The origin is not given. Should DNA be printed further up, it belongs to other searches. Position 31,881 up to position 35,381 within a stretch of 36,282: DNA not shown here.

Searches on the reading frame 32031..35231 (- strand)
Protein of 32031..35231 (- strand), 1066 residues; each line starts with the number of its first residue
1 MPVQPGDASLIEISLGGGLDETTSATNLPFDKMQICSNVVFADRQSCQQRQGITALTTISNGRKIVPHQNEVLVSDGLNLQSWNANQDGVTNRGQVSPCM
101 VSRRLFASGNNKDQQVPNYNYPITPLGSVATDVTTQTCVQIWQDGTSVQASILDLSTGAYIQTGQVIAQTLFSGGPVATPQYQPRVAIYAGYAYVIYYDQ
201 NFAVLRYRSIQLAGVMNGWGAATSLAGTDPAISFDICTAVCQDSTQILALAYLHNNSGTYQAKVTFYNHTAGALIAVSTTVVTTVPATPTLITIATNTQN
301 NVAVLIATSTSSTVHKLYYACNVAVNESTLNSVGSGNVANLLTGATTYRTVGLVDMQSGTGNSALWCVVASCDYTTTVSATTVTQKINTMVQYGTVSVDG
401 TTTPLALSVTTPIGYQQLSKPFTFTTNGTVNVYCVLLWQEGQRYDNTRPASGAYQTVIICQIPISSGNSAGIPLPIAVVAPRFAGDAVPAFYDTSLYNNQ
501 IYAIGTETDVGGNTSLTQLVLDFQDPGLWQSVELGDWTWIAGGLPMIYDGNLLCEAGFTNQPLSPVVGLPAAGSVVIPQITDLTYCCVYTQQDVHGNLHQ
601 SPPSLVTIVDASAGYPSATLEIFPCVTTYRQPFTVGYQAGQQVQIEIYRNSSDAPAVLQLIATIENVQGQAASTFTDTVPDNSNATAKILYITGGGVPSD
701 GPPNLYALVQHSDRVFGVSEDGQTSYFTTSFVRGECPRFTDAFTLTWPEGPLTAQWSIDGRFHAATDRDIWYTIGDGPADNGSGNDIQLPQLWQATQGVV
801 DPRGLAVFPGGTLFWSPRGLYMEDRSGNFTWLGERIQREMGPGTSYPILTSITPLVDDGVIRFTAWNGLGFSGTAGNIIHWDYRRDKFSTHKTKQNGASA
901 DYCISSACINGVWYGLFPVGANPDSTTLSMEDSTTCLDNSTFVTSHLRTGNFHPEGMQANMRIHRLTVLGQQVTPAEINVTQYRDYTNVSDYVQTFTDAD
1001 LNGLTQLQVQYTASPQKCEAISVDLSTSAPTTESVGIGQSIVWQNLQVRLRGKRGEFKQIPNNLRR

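Call 10: search_protein_families(library=phrogs, proteins=[window:32031-35231:-], max_evalue=0.001)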
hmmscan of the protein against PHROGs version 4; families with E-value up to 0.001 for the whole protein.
window:32031-35231:- (1066 aa): 0 families

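Call 31: search_protein_families(library=pfam, proteins=[window:32031-35231:-], max_evalue=0.01)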
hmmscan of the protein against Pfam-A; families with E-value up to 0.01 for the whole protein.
window:32031-35231:- (1066 aa): 0 families

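Call 78: search_solved_structures(query=window:32031-35231:-, max_evalue=0.1)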
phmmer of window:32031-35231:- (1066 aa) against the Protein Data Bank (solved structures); distinct sequences matched with E-value up to 0.1: 0.
